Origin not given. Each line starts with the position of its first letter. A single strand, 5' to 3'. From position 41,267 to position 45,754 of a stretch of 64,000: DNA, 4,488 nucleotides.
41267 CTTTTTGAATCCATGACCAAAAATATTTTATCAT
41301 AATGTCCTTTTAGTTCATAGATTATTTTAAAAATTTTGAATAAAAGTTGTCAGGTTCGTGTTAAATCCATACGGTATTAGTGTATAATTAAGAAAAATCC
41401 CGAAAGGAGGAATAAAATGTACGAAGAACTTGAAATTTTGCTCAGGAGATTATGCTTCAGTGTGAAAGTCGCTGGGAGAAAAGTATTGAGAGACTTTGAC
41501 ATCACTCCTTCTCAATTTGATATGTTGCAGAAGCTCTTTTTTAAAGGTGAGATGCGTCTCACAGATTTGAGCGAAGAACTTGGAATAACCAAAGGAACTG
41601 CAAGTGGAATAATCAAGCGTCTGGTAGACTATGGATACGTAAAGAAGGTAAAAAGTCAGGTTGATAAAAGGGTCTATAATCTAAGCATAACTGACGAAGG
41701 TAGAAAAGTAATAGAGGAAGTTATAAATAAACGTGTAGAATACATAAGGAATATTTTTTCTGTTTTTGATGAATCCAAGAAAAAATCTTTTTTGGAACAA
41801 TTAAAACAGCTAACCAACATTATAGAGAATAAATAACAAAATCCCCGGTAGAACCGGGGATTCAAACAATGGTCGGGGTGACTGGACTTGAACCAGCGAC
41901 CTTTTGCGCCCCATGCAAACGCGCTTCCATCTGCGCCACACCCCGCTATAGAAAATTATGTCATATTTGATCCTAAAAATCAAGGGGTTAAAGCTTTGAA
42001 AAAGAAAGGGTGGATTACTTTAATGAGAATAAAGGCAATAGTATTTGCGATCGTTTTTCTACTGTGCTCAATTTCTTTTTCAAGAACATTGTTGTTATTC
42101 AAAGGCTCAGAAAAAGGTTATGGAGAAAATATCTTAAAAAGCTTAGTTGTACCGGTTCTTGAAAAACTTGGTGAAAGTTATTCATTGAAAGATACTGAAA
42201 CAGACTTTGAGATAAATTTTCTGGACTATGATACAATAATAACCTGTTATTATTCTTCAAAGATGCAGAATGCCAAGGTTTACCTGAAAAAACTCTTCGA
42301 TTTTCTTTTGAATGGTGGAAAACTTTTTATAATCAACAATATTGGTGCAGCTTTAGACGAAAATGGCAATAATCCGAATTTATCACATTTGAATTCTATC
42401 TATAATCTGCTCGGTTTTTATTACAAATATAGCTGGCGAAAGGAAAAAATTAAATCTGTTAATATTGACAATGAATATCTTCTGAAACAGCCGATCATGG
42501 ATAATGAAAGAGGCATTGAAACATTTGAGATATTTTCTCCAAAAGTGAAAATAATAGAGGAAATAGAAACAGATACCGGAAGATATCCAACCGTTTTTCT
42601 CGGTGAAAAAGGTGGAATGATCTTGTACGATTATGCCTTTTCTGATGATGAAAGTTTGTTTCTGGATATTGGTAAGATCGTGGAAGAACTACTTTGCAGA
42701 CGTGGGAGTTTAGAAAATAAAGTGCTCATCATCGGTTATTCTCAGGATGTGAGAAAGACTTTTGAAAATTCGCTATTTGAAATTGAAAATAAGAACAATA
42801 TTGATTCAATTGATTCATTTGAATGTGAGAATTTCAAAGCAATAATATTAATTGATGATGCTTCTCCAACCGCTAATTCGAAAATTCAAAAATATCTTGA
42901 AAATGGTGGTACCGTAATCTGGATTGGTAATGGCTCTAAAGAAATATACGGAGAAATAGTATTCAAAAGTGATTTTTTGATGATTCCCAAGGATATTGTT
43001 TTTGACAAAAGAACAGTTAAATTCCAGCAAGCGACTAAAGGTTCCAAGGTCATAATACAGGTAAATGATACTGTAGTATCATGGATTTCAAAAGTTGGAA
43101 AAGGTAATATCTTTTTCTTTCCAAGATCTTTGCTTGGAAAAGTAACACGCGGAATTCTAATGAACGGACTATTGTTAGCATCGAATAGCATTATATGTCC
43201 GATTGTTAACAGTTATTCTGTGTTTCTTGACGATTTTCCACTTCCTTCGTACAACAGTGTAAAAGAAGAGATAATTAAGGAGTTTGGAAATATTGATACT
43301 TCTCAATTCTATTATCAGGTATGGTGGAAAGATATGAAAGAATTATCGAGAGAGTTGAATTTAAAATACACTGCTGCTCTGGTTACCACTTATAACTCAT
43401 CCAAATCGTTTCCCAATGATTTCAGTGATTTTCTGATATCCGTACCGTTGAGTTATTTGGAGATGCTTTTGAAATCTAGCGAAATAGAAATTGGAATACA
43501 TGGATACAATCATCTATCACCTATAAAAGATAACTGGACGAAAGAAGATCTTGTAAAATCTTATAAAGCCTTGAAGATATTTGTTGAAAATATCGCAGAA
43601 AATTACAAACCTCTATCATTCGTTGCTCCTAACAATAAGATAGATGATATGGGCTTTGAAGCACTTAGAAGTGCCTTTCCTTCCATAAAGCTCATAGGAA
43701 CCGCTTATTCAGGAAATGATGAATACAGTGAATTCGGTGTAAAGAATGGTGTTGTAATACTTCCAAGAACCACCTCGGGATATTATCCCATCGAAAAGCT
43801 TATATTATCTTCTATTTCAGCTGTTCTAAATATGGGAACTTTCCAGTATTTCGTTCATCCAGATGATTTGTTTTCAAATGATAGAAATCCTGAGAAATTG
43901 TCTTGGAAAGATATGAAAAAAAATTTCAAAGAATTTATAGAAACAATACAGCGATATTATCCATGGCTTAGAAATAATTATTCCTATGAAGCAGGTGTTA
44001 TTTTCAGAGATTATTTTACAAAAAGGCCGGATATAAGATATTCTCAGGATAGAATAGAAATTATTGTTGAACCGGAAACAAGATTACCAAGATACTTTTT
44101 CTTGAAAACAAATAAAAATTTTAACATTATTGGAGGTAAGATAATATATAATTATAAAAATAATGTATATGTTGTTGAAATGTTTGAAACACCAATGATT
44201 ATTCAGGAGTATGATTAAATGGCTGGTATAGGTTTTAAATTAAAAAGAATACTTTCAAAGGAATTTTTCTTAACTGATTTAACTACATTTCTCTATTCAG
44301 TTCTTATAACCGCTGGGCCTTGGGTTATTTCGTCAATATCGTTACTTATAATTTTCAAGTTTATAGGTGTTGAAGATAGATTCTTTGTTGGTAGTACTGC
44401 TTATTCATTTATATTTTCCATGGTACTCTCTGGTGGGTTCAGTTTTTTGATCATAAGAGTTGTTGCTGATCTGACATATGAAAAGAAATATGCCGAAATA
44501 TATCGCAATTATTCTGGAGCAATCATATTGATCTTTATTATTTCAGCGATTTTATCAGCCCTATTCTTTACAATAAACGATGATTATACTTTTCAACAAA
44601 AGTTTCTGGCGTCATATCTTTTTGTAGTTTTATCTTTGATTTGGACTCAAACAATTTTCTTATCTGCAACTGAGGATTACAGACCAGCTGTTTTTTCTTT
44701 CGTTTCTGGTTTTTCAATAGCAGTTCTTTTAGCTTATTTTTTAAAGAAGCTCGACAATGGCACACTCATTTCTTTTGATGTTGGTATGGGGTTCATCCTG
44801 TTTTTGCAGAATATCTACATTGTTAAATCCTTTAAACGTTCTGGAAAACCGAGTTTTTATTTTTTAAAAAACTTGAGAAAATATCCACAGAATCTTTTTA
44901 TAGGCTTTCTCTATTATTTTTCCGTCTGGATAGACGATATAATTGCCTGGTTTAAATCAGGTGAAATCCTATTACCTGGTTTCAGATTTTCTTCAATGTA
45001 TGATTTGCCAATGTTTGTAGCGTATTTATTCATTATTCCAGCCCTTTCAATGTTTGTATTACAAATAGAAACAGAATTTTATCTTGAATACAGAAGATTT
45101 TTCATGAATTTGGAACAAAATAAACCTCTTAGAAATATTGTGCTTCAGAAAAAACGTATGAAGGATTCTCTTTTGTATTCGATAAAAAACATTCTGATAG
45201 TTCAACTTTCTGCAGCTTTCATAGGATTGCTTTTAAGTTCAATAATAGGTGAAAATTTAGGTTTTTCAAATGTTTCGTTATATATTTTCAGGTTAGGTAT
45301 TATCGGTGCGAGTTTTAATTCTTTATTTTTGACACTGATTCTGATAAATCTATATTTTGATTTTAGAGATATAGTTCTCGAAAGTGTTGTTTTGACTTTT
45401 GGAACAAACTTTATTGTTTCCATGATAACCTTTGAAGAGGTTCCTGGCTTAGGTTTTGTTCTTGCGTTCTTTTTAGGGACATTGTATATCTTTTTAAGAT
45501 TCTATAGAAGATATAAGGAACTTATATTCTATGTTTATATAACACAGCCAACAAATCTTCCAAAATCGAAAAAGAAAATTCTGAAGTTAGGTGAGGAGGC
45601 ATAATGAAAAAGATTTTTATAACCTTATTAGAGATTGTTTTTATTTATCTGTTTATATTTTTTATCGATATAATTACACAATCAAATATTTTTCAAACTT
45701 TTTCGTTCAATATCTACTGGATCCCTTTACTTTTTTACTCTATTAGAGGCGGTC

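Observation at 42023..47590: Pel-type exopolysaccharide module (DUF2194/CE4-like, PelG, PelD-like, PelE-like) lacking PelF, in a Thermotogota-like genome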

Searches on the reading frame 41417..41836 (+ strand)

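Call 5: search_protein_families(library=pfam, proteins=[window:41417-41836:+], max_evalue=0.1)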
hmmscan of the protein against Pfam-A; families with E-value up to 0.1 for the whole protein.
window:41417-41836:+ (139 aa): 24 families
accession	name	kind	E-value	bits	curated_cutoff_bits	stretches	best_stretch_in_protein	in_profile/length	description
PF01047.28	MarR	-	2.4e-12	47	24.6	1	29-86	1-58/59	MarR family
PF12802.13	MarR_2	-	3.4e-10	40.4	27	1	28-85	2-60/61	MarR family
PF01978.25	TrmB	-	3e-08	33.8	25.6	1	24-88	1-63/68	Sugar-specific transcriptional regulator TrmB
PF22381.2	Staph_reg_Sar_Rot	-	5.7e-08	33.2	27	1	23-101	6-84/85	Transcriptional regulator SarA/Rot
PF13463.12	HTH_27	-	2.1e-07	31.6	22.2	1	43-95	16-68/68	Winged helix DNA-binding domain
PF13601.12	HTH_34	-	1.3e-06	28.9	27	1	36-104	5-74/80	Winged helix DNA-binding domain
PF09339.16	HTH_IclR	-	1.3e-06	28.5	22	1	44-77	17-50/52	IclR helix-turn-helix domain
PF13412.12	HTH_24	-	1.2e-05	25.2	21.9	1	44-76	16-48/48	Winged helix-turn-helix DNA-binding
PF01325.25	Fe_dep_repress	-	2.4e-05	24.9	26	1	47-79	24-56/60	Iron dependent repressor, N-terminal DNA binding domain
PF01022.26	HTH_5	-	0.0001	22.6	22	1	40-77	10-47/47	Bacterial regulatory protein, arsR family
PF22194.2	F-93_WHD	-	0.00049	20.5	28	1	48-95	18-62/62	F-93, winged-helix domain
PF24034.1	DUF7343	-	0.0012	19.1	27.6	1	44-79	17-52/62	Domain of unknown function (DUF7343)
PF25213.1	HVO_A0261_N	-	0.0016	18.7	35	1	32-102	12-74/86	HVO_A0261 N-terminal domain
PF01638.23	HxlR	-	0.0048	17.2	20.8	1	38-108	12-81/91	HxlR-like helix-turn-helix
PF02002.24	TFIIE_alpha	-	0.0049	17.2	22.9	1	32-111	14-94/105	TFIIE alpha subunit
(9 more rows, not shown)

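Call 6: search_protein_families(library=ncbifam, proteins=[window:41417-41836:+], max_evalue=0.1)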
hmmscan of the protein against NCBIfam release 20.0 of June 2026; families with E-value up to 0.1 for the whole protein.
window:41417-41836:+ (139 aa): 29 families (the best 25 are shown)
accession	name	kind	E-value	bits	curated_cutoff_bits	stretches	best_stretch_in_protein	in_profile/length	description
TIGR02337.1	HpaR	equivalog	6.5e-14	51.9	121.2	1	21-132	18-129/130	homoprotocatechuate degradation operon regulator HpaR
NF045593.1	bilirub_TF_BilQ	equivalog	9.4e-12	44.8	125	1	46-134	45-133/135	bilirubin utilization transcriptional regulator BilQ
NF050133.1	TransRegFabT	equivalog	2.2e-11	44.2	200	1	44-138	42-136/138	fatty acid biosynthesis transcriptional regulator FabT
NF052638.1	TransRegOhrRVib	equivalog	3.5e-10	39.8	200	1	16-102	22-108/141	transcriptional regulator OhrR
NF053777.1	Saro0803TransReg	equivalog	8.1e-10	38.5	200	1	13-130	12-136/140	Saro_0803 family transcriptional regulator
NF008122.0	PRK10870.1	equivalog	8.9e-10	38.6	157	1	6-130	26-155/176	transcriptional repressor MprA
TIGR01889.1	Staph_reg_Sar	paralog_domain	8e-09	35.8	62.6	1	14-109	8-107/109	staphylococcal accessory regulator family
NF047395.1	TransRegLtdR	equivalog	1.1e-07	31.7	250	1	63-116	83-139/166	transcriptional regulator LdtR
NF053814.1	teico_TcaR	equivalog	1.9e-07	31.3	170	1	25-137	32-142/151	MarR family transcriptional regulator TcaR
NF038251.1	AdcR_fam_Zn_TF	equivalog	4.6e-07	30.2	175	1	27-132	32-139/143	zinc-dependent MarR family transcriptional regulator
NF040939.2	trans_reg_lrs14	equivalog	4.8e-07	29.7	90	1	27-83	17-74/103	Lrs14 family HTH-type transcriptional regulator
NF052438.1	TransRegRv0880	equivalog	1.8e-06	27.8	220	1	26-138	29-141/143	Rv0880 family HTH-type transcriptional regulator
NF053606.1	Sta1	subfamily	1.9e-06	27.9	80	1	27-85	16-76/100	Sta1 family transcriptional regulator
NF047500.1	choline_R_CudC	equivalog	7.7e-06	25.8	218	1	28-80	23-75/171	choline uptake/conversion transcriptional regulator CudC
NF041230.1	BagL_FevM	exception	1.6e-05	25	230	1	27-134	36-143/145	MarR family transcriptional regulator BagL/FevM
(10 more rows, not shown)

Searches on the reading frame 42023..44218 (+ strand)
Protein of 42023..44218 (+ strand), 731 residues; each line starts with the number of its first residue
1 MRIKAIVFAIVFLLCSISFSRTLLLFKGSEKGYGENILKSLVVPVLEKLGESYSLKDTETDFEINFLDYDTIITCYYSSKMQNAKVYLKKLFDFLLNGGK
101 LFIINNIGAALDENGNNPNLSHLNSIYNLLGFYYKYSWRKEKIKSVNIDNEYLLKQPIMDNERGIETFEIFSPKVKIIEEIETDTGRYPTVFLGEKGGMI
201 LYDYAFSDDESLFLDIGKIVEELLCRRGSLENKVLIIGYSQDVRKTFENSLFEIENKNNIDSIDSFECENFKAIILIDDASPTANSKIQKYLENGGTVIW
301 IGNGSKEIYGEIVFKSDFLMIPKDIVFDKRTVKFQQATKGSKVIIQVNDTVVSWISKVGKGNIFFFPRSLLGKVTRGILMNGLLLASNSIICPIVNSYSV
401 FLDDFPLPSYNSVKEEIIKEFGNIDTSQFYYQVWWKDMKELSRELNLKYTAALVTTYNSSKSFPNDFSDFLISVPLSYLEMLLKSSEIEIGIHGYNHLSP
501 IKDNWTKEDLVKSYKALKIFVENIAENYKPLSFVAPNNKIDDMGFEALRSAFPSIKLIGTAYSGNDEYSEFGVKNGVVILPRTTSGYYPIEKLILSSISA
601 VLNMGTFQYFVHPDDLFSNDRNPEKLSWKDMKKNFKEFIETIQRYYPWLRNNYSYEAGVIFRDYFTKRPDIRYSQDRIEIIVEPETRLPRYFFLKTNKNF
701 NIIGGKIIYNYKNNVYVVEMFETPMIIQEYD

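Call 5: search_protein_families(library=pfam, proteins=[window:42023-44218:+], max_evalue=0.1)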
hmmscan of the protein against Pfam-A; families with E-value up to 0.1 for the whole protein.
window:42023-44218:+ (731 aa): 4 families
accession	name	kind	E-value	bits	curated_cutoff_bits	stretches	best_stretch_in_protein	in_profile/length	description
PF09960.14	DUF2194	-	5.8e-157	524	30.4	1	21-717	38-582/582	Uncharacterised protein conserved in bacteria (DUF2194)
PF10096.14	DUF2334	-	4.5e-06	26.8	26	1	435-641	18-202/203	Uncharacterized protein conserved in bacteria (DUF2334)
PF09822.16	ABC_transp_aux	-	8.2e-05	22.4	34.7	1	237-304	15-82/288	ABC-type uncharacterized transport system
PF01522.26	Polysacc_deac_1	-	0.056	13.8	23.1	0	435-543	21-111/124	Polysaccharide deacetylase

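Call 6: search_protein_families(library=ncbifam, proteins=[window:42023-44218:+], max_evalue=0.1)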
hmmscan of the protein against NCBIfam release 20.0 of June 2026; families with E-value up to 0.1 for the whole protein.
window:42023-44218:+ (731 aa): 0 families

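Call 11: search_solved_structures(query=window:42023-44218:+, max_evalue=10, show_alignments=2)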
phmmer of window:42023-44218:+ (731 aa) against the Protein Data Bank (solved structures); distinct sequences matched with E-value up to 10: 2.
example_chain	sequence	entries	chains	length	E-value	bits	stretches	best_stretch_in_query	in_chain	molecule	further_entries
9zau_A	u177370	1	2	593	1.1e-39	139.6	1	343-681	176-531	Predicted membrane protein, putative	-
1x19_A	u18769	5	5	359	0.21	13.1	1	65-127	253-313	CrtF-related protein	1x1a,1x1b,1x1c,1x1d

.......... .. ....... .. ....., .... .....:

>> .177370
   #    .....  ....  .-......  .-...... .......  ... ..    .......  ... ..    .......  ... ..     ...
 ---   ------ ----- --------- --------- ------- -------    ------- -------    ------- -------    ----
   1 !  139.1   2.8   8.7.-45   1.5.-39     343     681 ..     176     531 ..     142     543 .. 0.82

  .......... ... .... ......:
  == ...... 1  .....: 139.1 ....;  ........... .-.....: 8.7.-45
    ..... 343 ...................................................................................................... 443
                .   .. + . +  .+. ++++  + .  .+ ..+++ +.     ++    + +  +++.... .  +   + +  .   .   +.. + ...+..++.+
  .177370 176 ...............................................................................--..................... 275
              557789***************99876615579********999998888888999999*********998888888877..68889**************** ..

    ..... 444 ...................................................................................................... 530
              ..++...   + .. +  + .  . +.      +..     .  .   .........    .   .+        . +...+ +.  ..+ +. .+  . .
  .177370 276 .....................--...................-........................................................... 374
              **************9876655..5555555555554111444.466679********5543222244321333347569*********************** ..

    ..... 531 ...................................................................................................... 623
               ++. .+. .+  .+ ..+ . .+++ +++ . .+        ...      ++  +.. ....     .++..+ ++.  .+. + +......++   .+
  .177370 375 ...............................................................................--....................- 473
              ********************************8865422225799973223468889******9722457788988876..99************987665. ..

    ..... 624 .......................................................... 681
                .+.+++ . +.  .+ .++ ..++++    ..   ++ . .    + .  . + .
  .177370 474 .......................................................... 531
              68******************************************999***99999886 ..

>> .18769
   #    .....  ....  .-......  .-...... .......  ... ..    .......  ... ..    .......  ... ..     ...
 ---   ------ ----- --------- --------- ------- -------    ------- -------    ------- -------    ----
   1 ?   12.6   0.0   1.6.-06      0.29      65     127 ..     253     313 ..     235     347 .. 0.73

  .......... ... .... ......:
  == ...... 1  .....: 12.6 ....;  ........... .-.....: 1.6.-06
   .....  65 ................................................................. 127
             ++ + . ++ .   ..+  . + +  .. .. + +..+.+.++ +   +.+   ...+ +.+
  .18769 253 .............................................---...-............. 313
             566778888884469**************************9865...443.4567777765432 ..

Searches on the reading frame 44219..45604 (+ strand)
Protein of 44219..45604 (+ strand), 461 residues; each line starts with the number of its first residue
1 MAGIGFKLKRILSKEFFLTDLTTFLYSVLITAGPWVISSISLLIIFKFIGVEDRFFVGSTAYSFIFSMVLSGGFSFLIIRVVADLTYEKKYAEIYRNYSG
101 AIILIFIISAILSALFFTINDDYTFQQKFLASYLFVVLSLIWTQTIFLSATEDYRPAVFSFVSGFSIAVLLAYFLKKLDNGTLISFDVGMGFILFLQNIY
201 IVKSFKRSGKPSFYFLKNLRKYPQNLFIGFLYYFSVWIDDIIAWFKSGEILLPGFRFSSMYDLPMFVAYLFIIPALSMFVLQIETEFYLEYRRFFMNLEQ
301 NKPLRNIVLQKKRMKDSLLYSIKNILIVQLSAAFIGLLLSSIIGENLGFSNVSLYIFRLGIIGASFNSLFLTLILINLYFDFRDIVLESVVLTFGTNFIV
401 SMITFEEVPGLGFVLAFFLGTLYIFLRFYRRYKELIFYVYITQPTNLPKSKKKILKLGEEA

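Call 5: search_protein_families(library=pfam, proteins=[window:44219-45604:+], max_evalue=0.1)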
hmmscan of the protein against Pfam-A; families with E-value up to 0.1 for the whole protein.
window:44219-45604:+ (461 aa): 1 family
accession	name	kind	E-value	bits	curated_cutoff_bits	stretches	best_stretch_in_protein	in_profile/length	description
PF16933.10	PelG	-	1e-113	381.1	29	1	1-440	1-452/452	Putative exopolysaccharide Exporter (EPS-E)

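Call 6: search_protein_families(library=ncbifam, proteins=[window:44219-45604:+], max_evalue=0.1)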
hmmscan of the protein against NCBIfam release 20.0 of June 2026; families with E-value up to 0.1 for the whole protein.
window:44219-45604:+ (461 aa): 0 families

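Call 49: find_related_loci(query=A4, collection=genome_contigs, flank=10000)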
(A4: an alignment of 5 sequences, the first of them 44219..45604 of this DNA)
Query A4 (461 aa) in genome_contigs; peptide patterns used: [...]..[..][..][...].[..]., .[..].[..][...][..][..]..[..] (x = any residue, [..] = any of these).
180 stretches matched a pattern; 41 encode a relative of the query (tblastn E <= 1e-3); 41 distinct loci.
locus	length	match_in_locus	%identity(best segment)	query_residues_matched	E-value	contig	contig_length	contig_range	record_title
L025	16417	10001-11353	43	1-456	4e-120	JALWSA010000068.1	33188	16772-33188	MAG: Thermotogaceae bacterium isolate M2_metabat2_scaf2bin.041 M2_NODE_989_length_33188_cov_2.965458, whole genome shotg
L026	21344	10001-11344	31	1-433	2e-53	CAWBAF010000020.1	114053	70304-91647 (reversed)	MAG: uncultured beta proteobacterium isolate MFD08821.bin.1.29 genome assembly, contig: contig_29101, whole genome shotg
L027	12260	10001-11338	30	1-430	3e-52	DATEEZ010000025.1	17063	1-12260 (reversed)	MAG TPA_asm: Nitrosospira sp. isolate SMAG_U8746 k141_1664856, whole genome shotgun sequence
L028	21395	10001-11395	30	1-451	6e-52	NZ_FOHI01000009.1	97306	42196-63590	Nitrosospira multiformis strain Nl7, whole genome shotgun sequence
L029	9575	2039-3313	30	1-413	1e-51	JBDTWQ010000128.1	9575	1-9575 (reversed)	MAG: Nitrosospira sp. isolate cluster3_bin.96 NODE_33296_length_9575_cov_89.194853, whole genome shotgun sequence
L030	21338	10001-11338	30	1-430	3e-51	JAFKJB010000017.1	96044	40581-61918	MAG: Nitrosospira multiformis isolate SCN18_25_8_15_R2_B_54_34 SCN18_25_8_15_R2_B_scaffold_353, whole genome shotgun seq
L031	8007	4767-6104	30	1-431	2e-51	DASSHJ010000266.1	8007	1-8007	MAG TPA_asm: Nitrosospira sp. isolate SMAG_U1056 k141_1036263, whole genome shotgun sequence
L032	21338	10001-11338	30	1-430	6e-51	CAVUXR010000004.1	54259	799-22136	MAG: uncultured beta proteobacterium isolate MFD07841.bin.2.41 genome assembly, contig: contig_13711, whole genome shotg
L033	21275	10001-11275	30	1-413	9e-51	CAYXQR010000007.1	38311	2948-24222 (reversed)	MAG TPA_asm: uncultured Nitrosospira sp. isolate binchicken_co31_354 genome assembly, contig: k141_43668, whole genome s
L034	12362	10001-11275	31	1-413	5e-51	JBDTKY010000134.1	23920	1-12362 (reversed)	MAG: Nitrosospira sp. isolate cluster2_bin.89 k127_5966851, whole genome shotgun sequence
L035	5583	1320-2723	28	1-456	1e-50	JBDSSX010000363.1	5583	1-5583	MAG: Nitrosospira sp. isolate cluster1_bin.544 k127_3395324, whole genome shotgun sequence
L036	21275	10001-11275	31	1-413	2e-50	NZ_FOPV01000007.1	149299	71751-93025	Nitrosospira sp. Nsp14, whole genome shotgun sequence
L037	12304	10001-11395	29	1-454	9e-50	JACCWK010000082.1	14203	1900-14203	MAG: Nitrosospira sp. isolate MGR_bin150 SD2897-2912_k127_1977600, whole genome shotgun sequence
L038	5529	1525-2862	29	1-431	2e-49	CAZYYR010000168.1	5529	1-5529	MAG TPA_asm: uncultured Nitrosospira sp. isolate SRP344714_co1_158 genome assembly, contig: NODE_24787_length_5529_cov_5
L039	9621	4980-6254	30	1-413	2e-49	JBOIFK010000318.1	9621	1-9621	MAG: Nitrosospira sp. isolate SC-S_metawrap_bin.133 k127_3170429, whole genome shotgun sequence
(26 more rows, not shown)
